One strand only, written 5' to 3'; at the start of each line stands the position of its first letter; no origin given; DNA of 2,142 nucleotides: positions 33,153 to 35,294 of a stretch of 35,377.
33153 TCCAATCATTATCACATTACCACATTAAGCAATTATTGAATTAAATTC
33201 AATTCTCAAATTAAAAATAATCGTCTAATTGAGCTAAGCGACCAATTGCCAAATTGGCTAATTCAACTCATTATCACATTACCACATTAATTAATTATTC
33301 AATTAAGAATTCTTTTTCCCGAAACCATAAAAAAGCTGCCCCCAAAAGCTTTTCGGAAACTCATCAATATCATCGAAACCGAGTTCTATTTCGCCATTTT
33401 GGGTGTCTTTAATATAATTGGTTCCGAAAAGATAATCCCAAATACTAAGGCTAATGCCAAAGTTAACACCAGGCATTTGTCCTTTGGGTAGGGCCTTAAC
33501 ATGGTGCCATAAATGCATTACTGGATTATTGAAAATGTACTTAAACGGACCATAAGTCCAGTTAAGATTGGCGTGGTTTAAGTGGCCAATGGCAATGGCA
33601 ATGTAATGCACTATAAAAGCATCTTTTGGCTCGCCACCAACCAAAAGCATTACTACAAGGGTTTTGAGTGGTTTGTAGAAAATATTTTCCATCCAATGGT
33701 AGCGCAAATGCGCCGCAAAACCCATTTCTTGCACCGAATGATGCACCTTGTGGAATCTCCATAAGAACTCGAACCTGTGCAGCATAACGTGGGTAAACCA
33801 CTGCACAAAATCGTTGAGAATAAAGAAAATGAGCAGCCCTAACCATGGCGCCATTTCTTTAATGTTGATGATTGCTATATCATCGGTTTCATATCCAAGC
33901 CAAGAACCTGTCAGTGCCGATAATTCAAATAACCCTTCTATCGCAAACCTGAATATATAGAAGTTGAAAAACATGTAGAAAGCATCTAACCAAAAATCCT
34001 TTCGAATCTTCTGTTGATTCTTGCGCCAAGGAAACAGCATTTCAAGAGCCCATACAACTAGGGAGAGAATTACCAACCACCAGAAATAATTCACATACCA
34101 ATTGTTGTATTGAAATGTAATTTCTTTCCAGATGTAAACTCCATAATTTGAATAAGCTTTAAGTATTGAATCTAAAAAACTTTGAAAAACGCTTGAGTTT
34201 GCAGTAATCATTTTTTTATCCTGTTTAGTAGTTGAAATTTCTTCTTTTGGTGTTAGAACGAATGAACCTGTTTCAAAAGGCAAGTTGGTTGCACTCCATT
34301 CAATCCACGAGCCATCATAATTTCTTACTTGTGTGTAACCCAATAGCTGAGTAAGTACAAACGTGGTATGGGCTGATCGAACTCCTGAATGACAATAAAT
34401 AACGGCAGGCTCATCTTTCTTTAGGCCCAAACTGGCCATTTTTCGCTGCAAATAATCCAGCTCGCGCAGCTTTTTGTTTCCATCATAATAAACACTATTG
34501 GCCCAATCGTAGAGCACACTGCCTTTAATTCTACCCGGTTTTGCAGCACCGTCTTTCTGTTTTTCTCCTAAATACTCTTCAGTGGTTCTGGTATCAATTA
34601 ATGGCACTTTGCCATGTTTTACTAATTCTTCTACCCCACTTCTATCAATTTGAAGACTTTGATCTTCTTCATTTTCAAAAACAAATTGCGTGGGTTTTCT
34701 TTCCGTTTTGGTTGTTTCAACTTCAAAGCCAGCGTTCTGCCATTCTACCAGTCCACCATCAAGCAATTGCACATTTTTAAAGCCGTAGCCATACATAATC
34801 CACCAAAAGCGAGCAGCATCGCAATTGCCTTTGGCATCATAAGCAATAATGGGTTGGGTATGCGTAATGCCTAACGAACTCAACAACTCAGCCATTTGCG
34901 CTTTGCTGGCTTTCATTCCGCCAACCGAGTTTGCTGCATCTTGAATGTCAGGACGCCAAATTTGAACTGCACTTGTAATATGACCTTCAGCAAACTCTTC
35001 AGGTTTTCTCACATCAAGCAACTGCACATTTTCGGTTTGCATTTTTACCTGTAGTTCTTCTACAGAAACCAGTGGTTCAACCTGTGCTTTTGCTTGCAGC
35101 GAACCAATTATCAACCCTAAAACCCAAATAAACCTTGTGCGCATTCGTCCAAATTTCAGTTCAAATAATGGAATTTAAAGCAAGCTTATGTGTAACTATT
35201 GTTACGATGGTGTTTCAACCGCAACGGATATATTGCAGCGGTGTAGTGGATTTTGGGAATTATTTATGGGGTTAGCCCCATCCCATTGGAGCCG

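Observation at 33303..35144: Unusual fusion: exported tandem rhodanese domains joined to a di-iron fatty-acid hydroxylase/sterol-desaturase membrane domain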

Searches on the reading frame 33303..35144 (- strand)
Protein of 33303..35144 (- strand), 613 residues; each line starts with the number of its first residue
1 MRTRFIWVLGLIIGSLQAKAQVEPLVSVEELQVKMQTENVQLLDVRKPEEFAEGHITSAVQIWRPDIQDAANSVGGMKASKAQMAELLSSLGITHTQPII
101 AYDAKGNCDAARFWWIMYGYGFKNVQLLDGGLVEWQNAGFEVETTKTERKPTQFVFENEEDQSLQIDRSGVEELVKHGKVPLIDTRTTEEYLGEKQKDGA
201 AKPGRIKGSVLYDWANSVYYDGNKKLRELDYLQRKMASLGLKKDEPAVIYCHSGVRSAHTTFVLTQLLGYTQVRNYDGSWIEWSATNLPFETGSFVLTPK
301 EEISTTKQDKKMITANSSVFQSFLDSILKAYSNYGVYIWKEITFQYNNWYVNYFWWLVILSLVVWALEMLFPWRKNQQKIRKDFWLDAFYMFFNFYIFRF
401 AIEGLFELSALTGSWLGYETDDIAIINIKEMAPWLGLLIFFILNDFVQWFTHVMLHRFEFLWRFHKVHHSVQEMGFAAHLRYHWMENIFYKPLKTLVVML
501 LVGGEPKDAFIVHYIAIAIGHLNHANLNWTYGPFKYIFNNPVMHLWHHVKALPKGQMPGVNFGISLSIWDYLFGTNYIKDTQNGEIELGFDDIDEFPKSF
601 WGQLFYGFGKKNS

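Call 3: search_protein_families(library=pfam, proteins=[window:33303-35144:-], max_evalue=0.1)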
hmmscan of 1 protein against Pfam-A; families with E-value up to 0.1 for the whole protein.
window:33303-35144:- (613 aa): 2 families
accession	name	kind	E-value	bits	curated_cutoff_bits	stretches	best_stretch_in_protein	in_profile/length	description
PF00581.25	Rhodanese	-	2.6e-38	131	22.2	2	27-138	1-102/102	Rhodanese-like domain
PF04116.19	FA_hydroxylase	-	5e-25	88.9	31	1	438-575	2-132/132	Fatty acid hydroxylase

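Call 4: search_protein_families(library=ncbifam, proteins=[window:33303-35144:-], max_evalue=0.1)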
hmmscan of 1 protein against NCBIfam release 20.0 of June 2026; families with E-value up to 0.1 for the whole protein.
window:33303-35144:- (613 aa): 19 families
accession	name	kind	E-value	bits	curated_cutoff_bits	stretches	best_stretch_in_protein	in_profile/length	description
NF008557.0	PRK11493.1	equivalog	7.1e-30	104.1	250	1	48-291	39-278/281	3-mercaptopyruvate sulfurtransferase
NF052566.1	OrLpdHdlsOlsERhiz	equivalog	2.1e-23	83.1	475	1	440-611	122-286/293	ornithine lipid hydroxylase OlsE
NF045521.1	rhoda_near_glyco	subfamily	3e-16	59.5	145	2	24-150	18-123/144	rhodanese homology domain-containing protein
NF040901.1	SeO3_TeO2_ExtH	equivalog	8.3e-15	54.7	200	1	36-287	65-350/430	selenite/tellurite reduction operon rhodanese-like protein ExtH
NF006444.0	PRK08762.1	equivalog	6e-14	51.5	449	2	231-294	56-118/387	molybdopterin-synthase adenylyltransferase MoeB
NF041203.1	rhodanese_LYCAU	equivalog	5.1e-12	45.6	115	2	15-144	12-125/126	rhodanese-related (seleno)protein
NF001195.0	PRK00162.1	equivalog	1.2e-08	35.2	102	1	26-138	7-99/108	thiosulfate sulfurtransferase GlpE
NF001133.1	PRK00142.1-1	equivalog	1.2e-06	28.3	170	1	16-157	98-222/229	oxygen-dependent tRNA uridine(34) hydroxylase TrhO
NF005902.0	PRK07878.1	equivalog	3.2e-06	26.3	647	1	239-284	338-382/392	adenylyltransferase/sulfurtransferase MoeZ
NF008750.0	PRK11784.1-2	equivalog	6.9e-06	25.4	241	1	32-62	8-38/346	tRNA 2-selenouridine(34) synthase MnmH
NF007627.0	PRK10287.1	equivalog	0.00034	20.8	102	0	232-278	48-93/104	thiosulfate sulfurtransferase PspE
TIGR02981.1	phageshock_pspE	exception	0.0016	18.7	126.3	0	235-278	49-91/101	thiosulfate sulfurtransferase PspE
TIGR03865.1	PQQ_CXXCW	subfamily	0.0023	17.9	128.05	0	165-291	37-163/167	PQQ-dependent catabolism-associated CXXCW motif protein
TIGR04568.1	arch_SelU_Nterm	equivalog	0.0038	17.1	200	0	22-62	87-126/215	selenouridine synthase SelU-like subunit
NF005646.0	PRK07411.1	equivalog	0.0058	15.8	633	1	24-71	282-331/390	molybdopterin-synthase adenylyltransferase MoeB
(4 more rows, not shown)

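Call 6: find_homologous_proteins(query=window:33303-35144:-)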
Query window:33303-35144:- (613 aa): 1425 proteins with E <= 0.001 among 8000 candidates; the best 120 are listed.
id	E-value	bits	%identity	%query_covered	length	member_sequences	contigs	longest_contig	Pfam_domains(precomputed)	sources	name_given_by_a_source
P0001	0.0e+0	1438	100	100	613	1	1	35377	PF04116.20,PF00581.26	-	-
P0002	2.4e-202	692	51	98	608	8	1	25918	PF04116.20,PF00581.26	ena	-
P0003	4.6e-201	687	50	100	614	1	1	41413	PF04116.20,PF00581.26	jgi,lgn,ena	-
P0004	1.9e-199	682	52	100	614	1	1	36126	PF04116.20,PF00581.26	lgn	-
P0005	3.1e-199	681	49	98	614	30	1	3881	PF04116.20,PF00581.26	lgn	-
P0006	5.1e-197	674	50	99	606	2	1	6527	PF04116.20,PF00581.26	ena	-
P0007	7.8e-197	673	49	97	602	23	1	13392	PF04116.20,PF00581.26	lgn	-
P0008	1.1e-193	663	49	100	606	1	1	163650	PF04116.20,PF00581.26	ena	-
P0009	2.3e-193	662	51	95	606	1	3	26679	PF04116.20,PF00581.26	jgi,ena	-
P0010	1.4e-192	659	48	99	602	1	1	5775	PF04116.20,PF00581.26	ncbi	-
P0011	4.1e-192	658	48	98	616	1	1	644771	PF04116.20,PF00581.26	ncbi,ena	-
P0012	9.1e-192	657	49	98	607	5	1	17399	PF04116.20,PF00581.26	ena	-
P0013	2.9e-190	652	46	99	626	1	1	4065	PF04116.20,PF00581.26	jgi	jgi:3-mercaptopyruvate sulfurtransferase SseA/sterol desaturase/sphingolipid hydroxylase (fatty acid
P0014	6.8e-190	651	49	100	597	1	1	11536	PF04116.20,PF00581.26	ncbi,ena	-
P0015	9.6e-190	650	50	99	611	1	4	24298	PF04116.20,PF00581.26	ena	-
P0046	7.2e-178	611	47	99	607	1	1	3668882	PF04116.20,PF00581.26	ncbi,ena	-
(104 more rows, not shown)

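Call 16: find_encoding_contigs(protein=P0046, flank=8000, max_places=2)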
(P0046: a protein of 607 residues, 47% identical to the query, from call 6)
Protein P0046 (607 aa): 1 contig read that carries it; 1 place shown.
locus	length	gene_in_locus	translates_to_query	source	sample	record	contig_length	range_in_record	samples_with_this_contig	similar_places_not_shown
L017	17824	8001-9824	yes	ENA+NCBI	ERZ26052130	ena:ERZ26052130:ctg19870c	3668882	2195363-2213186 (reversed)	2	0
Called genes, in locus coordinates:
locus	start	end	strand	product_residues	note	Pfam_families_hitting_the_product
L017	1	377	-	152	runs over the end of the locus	PF07610:DUF1573, PF22544:HYDIN_VesB_CFA65-like_Ig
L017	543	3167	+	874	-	PF00133:tRNA-synt_1, PF09334:tRNA-synt_1g (weak), PF13603:tRNA-synt_1_2, PF08264:Anticodon_1, PF10458:Val_tRNA-synt_C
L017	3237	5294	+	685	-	PF13089:PP_kinase_N, PF02503:PP_kinase, PF17941:PP_kinase_C_1, PF13091:PLDc_2 (weak), PF13090:PP_kinase_C, PF13091:PLDc_2 (weak)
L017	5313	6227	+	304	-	PF02541:Ppx-GppA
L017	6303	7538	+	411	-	PF00174:Oxidored_molyb, PF03404:Mo-co_dimer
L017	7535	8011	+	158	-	-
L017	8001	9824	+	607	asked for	PF00581:Rhodanese, PF04116:FA_hydroxylase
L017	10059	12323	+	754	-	PF13424:TPR_12, PF13424:TPR_12, PF24885:TPR_NPHP3, PF13424:TPR_12, PF14938:SNAP (weak), PF17874:TPR_MalT (weak), PF13424:TPR_12, PF07228:SpoIIE, +6 more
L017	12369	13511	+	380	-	PF10503:Esterase_PHB, PF02230:Abhydrolase_2 (weak), PF18962:Por_Secre_tail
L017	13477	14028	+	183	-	-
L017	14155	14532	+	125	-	-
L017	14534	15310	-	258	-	PF02915:Rubrerythrin (faint)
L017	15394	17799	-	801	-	PF06739:SBBP (faint), PF19408:PKD_6, PF18962:Por_Secre_tail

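Call 17: find_encoding_contigs(protein=P0011, flank=8000, max_places=2)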
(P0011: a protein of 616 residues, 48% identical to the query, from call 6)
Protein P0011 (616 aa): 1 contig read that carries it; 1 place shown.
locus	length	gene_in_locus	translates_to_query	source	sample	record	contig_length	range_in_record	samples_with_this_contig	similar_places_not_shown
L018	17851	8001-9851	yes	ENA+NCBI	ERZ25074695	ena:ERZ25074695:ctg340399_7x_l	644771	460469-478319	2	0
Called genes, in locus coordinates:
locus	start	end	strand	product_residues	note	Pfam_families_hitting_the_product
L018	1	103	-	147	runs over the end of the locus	PF06841:Phage_T4_gp19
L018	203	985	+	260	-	-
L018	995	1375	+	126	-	-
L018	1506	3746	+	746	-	PF14339:DUF4394 (faint), PF21959:DUF6923 (weak), PF22078:Ribosomal_bL9m_C (faint), PF13585:CHU_C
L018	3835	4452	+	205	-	-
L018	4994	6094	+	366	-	PF13692:Glyco_trans_1_4 (weak)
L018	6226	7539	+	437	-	PF00174:Oxidored_molyb, PF03404:Mo-co_dimer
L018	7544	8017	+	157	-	-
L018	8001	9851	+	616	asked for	PF00581:Rhodanese, PF04116:FA_hydroxylase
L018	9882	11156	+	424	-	-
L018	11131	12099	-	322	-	PF14064:HmuY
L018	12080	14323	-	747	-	PF13715:CarbopepD_reg_2 (weak), PF07715:Plug, PF00593:TonB_dep_Rec_b-barrel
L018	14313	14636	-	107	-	PF20391:DUF6686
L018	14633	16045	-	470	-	PF04205:FMN_bind, PF12801:Fer4_5 (weak)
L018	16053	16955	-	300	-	PF01903:CbiX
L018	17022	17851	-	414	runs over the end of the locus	PF14064:HmuY, PF18962:Por_Secre_tail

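Call 20: search_protein_families(library=pfam, proteins=[L018:7544-8017:+, L017:7535-8011:+, L018:6226-7539:+, L018:9882-11156:+], max_evalue=1)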
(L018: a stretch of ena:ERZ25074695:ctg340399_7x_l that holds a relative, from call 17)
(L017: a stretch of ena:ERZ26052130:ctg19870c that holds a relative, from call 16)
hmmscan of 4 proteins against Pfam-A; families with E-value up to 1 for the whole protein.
L018:7544-8017:+ (157 aa): 2 families
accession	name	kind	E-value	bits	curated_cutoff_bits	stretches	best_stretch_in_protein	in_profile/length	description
PF09098.15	Dehyd-heme_bind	-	0.00076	19.6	25.2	1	78-137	3-68/167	Quinohemoprotein amine dehydrogenase A, alpha subunit, haem binding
PF13442.11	Cytochrome_CBB3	-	0.11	13.2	27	1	76-107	4-34/68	Cytochrome C oxidase, cbb3-type, subunit III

L017:7535-8011:+ (158 aa): 1 family
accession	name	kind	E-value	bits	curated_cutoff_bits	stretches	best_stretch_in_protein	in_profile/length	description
PF09098.15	Dehyd-heme_bind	-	0.00035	20.7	25.2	1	81-140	3-68/167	Quinohemoprotein amine dehydrogenase A, alpha subunit, haem binding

L018:6226-7539:+ (437 aa): 2 families
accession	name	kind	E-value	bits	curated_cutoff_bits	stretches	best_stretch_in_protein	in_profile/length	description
PF00174.25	Oxidored_molyb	-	5.5e-49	166.4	24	1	120-287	5-164/169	Oxidoreductase molybdopterin binding domain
PF03404.22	Mo-co_dimer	-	3.2e-18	66.5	22.7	1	317-436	2-137/138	Mo-co oxidoreductase dimerisation domain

L018:9882-11156:+ (424 aa): 1 family
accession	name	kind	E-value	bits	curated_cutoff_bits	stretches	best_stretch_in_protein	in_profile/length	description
PF04222.17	DUF416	-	0.039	14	23.7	1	225-310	95-180/188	Protein of unknown function (DUF416)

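Call 25: find_related_loci(query=A1, collection=genome_contigs, flank=6000)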
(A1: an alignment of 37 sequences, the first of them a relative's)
Query A1 (613 aa) in genome_contigs; peptide patterns used: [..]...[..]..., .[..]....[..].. (x = any residue, [..] = any of these).
600 stretches matched a pattern (row limit reached: there are more); 592 encode a relative of the query (tblastn E <= 1e-3); the best 80 are kept; 80 distinct loci.
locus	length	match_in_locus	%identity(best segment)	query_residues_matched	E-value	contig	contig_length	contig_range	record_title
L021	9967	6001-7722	49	20-610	9e-179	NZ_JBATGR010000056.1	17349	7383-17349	MAG: Eudoraea sp. isolate MFD10295_ilm_asm_bin14 k127_207274, whole genome shotgun sequence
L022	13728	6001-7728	48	17-611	3e-175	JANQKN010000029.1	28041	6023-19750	MAG: Flavobacteriaceae bacterium isolate PL25a_bin.158 k99_196232, whole genome shotgun sequence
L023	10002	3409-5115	49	25-610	4e-173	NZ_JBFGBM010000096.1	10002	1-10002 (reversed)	MAG: Muriicola sp. isolate Mix_sand01.2020.11.Z.4 k141_940870_length_10002_cov_11.8780, whole genome shotgun sequence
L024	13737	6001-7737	46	16-612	4e-173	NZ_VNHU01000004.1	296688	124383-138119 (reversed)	Aquimarina intermedia strain DSM 17527 Ga0131189_104, whole genome shotgun sequence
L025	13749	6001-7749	46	14-610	1e-170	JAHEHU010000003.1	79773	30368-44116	MAG: Eudoraea sp. isolate Ww469 NODE_183_length_79773_cov_6.311317, whole genome shotgun sequence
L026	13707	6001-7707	47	25-610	4e-168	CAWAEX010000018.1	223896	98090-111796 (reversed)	MAG: uncultured Flavobacteriaceae bacterium isolate MFD03551.bin.2.79 genome assembly, contig: contig_24415, whole genom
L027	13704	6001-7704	48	25-610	9e-168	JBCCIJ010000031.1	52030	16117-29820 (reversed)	MAG: Bacteroidota bacterium isolate P01_B01_bin.88 k141_1152950_length_52030_cov_17.0000, whole genome shotgun sequence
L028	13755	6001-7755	43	8-608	2e-146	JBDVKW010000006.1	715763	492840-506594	MAG: Fulvivirga sp. isolate LC.10.F.D3_173_87 LC_10_F_D3_173_87_000000000006, whole genome shotgun sequence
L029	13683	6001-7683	42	23-608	1e-137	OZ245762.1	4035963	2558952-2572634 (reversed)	MAG: Fulvivirga sp. isolate 53f8a290-981c-4c70-b927-bcc3fd8ff10f genome assembly, chromosome: 1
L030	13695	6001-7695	41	25-613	2e-132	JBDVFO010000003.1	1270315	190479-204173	MAG: Ekhidna sp. isolate LC.102.F.A1_144_55 LC_102_F_A1_144_55_000000000003, whole genome shotgun sequence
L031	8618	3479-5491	36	15-612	2e-123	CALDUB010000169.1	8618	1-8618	MAG: uncultured Saprospiraceae bacterium isolate L3_Bin_METABAT__6_1 genome assembly, contig: c_000000233556, whole geno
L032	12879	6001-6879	63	321-612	8e-120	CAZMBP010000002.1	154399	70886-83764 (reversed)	MAG TPA_asm: uncultured Saprospiraceae bacterium isolate SRP182702_co1_307 genome assembly, contig: k141_3779936, whole 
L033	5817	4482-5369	62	321-613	3e-118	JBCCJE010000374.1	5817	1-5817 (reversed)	MAG: Bacteroidota bacterium isolate P01_C01_bin.106 k141_426665_length_5817_cov_14.0000, whole genome shotgun sequence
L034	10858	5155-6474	45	163-610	1e-116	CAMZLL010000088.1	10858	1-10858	uncultured Cryomorphaceae bacterium isolate TAG_MAG_00016 genome assembly, contig: TAG_MAG_00016_000000000038, whole gen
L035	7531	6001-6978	56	291-611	3e-115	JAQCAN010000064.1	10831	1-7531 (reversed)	MAG: Bacteroidetes bacterium isolate casp15-mb.11 NODE_7315_length_10831_cov_0.053205, whole genome shotgun sequence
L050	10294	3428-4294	62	321-611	3e-106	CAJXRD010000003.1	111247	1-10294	MAG TPA_asm: uncultured Flavobacteriales bacterium isolate SRR3933268_bin.6_MetaBAT_v2.12.1_MAG genome assembly, contig:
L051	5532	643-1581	54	294-611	5e-106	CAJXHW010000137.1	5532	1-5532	MAG TPA_asm: uncultured Kordia sp. isolate SRR3646399_bin.5_MetaBAT_v2.12.1_MAG genome assembly, contig: NODE_2677_lengt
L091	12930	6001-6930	56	299-612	1e-99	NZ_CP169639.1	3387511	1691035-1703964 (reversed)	Flagellimonas sp. GZD32 chromosome, complete genome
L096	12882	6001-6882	57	314-610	2e-98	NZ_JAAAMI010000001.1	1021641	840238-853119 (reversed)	Flagellimonas sediminis strain 40Bstr401 NODE_1, whole genome shotgun sequence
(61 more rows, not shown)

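Call 33: predict_structure(alignment_id=A1)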
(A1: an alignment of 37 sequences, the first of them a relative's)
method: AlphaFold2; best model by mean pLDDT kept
length: 613 residues; sequences in the alignment: 37
mean_pLDDT: 83.5   pTM: 0.54
mean pLDDT of the five models: 83.5, 82.5, 81.7, 81.5, 80.1
residues with pLDDT >= 90: 263; 70-90: 257; 50-70: 71; < 50: 22
segments of 3 or more residues with pLDDT < 50: 298-317
pLDDT, mean of each block of 10 residues (from residue 1): 79 64 88 94 97 96 94 90 97 95 97 97 96 95 92 95 95 90 96 94 94 95 92 90 95 97 97 96 94 68 41 45 70 81 79 87 82 72 73 88 81 71 82 89 90 82 75 63 80 89 88 87 70 71 79 69 74 75 67 75 68 55
secondary structure, 60 per line:
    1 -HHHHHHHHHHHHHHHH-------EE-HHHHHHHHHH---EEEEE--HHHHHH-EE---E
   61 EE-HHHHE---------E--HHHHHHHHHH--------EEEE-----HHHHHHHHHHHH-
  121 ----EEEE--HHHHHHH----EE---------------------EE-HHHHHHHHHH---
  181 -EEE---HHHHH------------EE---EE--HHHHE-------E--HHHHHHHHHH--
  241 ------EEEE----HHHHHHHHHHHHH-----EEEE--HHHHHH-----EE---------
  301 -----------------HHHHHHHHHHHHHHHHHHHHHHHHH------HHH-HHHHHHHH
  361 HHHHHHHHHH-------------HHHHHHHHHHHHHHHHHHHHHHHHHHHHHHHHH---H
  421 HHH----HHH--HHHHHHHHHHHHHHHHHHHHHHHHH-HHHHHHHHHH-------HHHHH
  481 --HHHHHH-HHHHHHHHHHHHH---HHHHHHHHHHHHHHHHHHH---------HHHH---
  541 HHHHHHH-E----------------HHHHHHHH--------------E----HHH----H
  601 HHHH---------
elements in order: H2-17 H28-37 E41-45 H48-53 E60-62 H64-67 H81-90 E99-102 H108-119 E125-128 H131-137 H168-177 E182-184 H188-192 H214-217 H229-238 E247-250 H255-267 E273-276 H279-284 H318-342 H353-370 H384-416 H420-423 H433-457 H459-468 H476-480 H483-488 H490-502 H506-524 H534-537 H541-547 H566-573 H600-604

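Call 37: fold_search(model_id=the predicted structure, library=pdb)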
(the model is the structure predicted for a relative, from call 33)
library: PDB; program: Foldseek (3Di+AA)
matches with E <= 10: 363; with E <= 0.001: 68
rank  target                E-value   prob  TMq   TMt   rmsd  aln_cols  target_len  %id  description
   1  1uar                  2.7e-21  1.00  0.41  0.87   2.3       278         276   32  Crystal structure of Rhodanese from Thermus thermophilus HB8 (released 2004-09-21)
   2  3hwi_A                2.3e-20  1.00  0.41  0.92   2.1       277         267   28  Crystal structure of probable thiosulfate sulfurtransferase Cysa2 (Rhodanese-like protein) from Mycobacterium tubercul (released 2009-06-30)
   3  3aax_B                2.4e-20  1.00  0.42  0.89   2.1       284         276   28  Crystal structure of probable thiosulfate sulfurtransferase cysa3 (RV3117) from Mycobacterium tuberculosis: monoclinic (released 2009-12-08)
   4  8k55_B                3.7e-20  1.00  0.41  0.83   2.2       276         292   32  Crystal structure of sulfur transferase from Frondihabitans sp. PAMC28461 crystallized in the P1 space group (released 2024-04-24)
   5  3aay_B                4.8e-20  1.00  0.42  0.89   2.1       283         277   28  Crystal structure of probable thiosulfate sulfurtransferase CYSA3 (RV3117) from Mycobacterium tuberculosis: orthorhomb (released 2009-12-08)
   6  3hzu                  5.1e-20  1.00  0.40  0.82   2.3       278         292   30  Crystal structure of probable thiosulfate sulfurtransferase SSEA (rhodanese) from Mycobacterium tuberculosis (released 2009-07-07)
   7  3aax_A                7.0e-20  1.00  0.41  0.89   2.2       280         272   28  Crystal structure of probable thiosulfate sulfurtransferase cysa3 (RV3117) from Mycobacterium tuberculosis: monoclinic (released 2009-12-08)
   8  3hwi_B                8.2e-20  1.00  0.41  0.91   2.2       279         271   29  Crystal structure of probable thiosulfate sulfurtransferase Cysa2 (Rhodanese-like protein) from Mycobacterium tubercul (released 2009-06-30)
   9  3p3a_A                9.6e-20  1.00  0.41  0.84   2.1       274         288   31  Crystal structure of a putative thiosulfate sulfurtransferase from Mycobacterium thermoresistible (released 2010-10-13)
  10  3aay_A                1.4e-19  1.00  0.42  0.91   2.0       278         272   28  Crystal structure of probable thiosulfate sulfurtransferase CYSA3 (RV3117) from Mycobacterium tuberculosis: orthorhomb (released 2009-12-08)
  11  3p3a_B                1.5e-19  1.00  0.41  0.84   2.1       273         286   31  Crystal structure of a putative thiosulfate sulfurtransferase from Mycobacterium thermoresistible (released 2010-10-13)
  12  1rhd                  1.5e-19  1.00  0.41  0.82   3.3       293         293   24  STRUCTURE OF BOVINE LIVER RHODANESE. I. STRUCTURE DETERMINATION AT 2.5 ANGSTROMS RESOLUTION AND A COMPARISON OF THE CONF (released 1978-01-16)
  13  8q5z                  3.6e-19  1.00  0.41  0.83   2.3       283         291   25  Crystal structure of bovine Thiosulfate sulfurtransferase (released 2023-09-20)
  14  8k55_A                4.2e-19  1.00  0.41  0.81   2.3       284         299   30  Crystal structure of sulfur transferase from Frondihabitans sp. PAMC28461 crystallized in the P1 space group (released 2024-04-24)
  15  1boi                  4.4e-19  1.00  0.40  0.83   2.5       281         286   25  N-TERMINALLY TRUNCATED RHODANESE (released 1999-04-27)
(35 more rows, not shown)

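Call 39: search_protein_families(library=ncbifam, proteins=[L091:7891-9354:-, L050:6710-7312:-, L051:4630-5448:-, L096:6907-7914:-], max_evalue=0.001)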
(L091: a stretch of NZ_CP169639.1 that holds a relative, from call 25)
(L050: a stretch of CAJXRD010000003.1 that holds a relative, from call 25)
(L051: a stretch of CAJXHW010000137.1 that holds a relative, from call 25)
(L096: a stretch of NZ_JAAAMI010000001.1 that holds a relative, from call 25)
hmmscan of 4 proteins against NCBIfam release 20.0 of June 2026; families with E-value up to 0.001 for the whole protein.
L091:7891-9354:- (488 aa): 25 families
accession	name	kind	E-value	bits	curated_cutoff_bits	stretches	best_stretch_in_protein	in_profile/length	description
TIGR03413.1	GSH_gloB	equivalog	2.1e-20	73.2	200.8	1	38-201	16-164/248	hydroxyacylglutathione hydrolase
NF006444.0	PRK08762.1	equivalog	6e-20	71.2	449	2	379-480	13-116/387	molybdopterin-synthase adenylyltransferase MoeB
NF045521.1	rhoda_near_glyco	subfamily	2.6e-16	59.7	145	2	378-481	15-118/144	rhodanese homology domain-containing protein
NF040641.1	bifunc_ST_SDO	equivalog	2.5e-14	53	625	1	108-260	262-399/423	bifunctional sulfur transferase/dioxygenase Blh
NF001195.0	PRK00162.1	equivalog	7.4e-12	45.5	102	2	380-474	4-99/108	thiosulfate sulfurtransferase GlpE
NF007597.0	PRK10241.1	equivalog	1.3e-11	44.3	421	1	38-203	19-167/251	hydroxyacylglutathione hydrolase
NF005902.0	PRK07878.1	equivalog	1.7e-11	43.7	647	1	379-469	285-379/392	adenylyltransferase/sulfurtransferase MoeZ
NF033105.1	bla_subclass_B3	equivalog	7.2e-11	41.9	240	1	105-147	122-165/257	subclass B3 metallo-beta-lactamase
NF012229.1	bla_class_B_core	domain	1.4e-09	38.2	100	1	36-138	19-138/139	metallo-beta-lactamase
NF041804.1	MBL_fold_SolJ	exception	3.2e-09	36.3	350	1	40-204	28-181/224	solanimycin biosynthesis MBL-fold hydrolase SolJ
NF001133.1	PRK00142.1-1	equivalog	3.9e-09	36.4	170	1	378-469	103-201/229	oxygen-dependent tRNA uridine(34) hydroxylase TrhO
NF005646.0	PRK07411.1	equivalog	4e-08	32.8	633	1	376-468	280-376/390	molybdopterin-synthase adenylyltransferase MoeB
NF007627.0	PRK10287.1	equivalog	1.3e-07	31.8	102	1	399-472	24-98/104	thiosulfate sulfurtransferase PspE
NF008750.0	PRK11784.1-2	equivalog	1.8e-07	30.5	241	0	283-314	7-38/346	tRNA 2-selenouridine(34) synthase MnmH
NF012140.0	blaBJP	exception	1.9e-07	30.2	600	0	62-101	90-129/294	BJP family subclass B3 metallo-beta-lactamase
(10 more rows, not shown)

L050:6710-7312:- (201 aa): 3 families
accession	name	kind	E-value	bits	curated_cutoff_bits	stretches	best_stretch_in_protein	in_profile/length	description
TIGR03840.1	TMPT_Se_Te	equivalog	2.3e-11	43.7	223.2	1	14-85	1-72/213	thiopurine S-methyltransferase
NF009732.0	PRK13255.1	equivalog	7.2e-10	38.8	213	1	12-179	2-188/218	thiopurine S-methyltransferase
NF009733.0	PRK13256.1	equivalog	3.4e-05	23.7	429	0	108-180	124-196/226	thiopurine S-methyltransferase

L051:4630-5448:- (273 aa): 0 families

L096:6907-7914:- (336 aa): 2 families
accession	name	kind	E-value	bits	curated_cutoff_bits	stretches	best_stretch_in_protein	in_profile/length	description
NF045774.1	cytochro_C551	exception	5.4e-05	23.1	118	0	7-61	5-58/110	cytochrome c551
TIGR04485.1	thiosulf_SoxX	equivalog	0.00066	20.3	61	0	52-136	4-77/78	sulfur oxidation c-type cytochrome SoxX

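Call 78: find_encoding_contigs(protein=P0004, flank=7000, max_places=2)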
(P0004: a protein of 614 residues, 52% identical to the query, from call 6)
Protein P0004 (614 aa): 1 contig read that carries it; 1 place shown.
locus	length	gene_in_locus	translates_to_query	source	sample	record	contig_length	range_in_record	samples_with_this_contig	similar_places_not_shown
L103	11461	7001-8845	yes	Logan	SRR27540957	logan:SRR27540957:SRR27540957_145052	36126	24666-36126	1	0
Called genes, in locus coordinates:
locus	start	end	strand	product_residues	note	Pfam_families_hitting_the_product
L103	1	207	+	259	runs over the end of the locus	PF08309:LVIVD (faint)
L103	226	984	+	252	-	-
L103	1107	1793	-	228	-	PF08713:DNA_alkylation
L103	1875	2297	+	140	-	PF22381:Staph_reg_Sar_Rot (faint), PF01047:MarR, PF12802:MarR_2, PF25212:HVO_A0114 (weak)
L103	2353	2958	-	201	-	-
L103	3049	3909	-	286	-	-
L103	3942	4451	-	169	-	PF09098:Dehyd-heme_bind (faint)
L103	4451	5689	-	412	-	PF00174:Oxidored_molyb, PF03404:Mo-co_dimer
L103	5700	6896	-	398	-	PF00155:Aminotran_1_2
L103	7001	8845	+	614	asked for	PF00581:Rhodanese, PF04116:FA_hydroxylase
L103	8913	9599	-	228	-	-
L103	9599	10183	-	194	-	-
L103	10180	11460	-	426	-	?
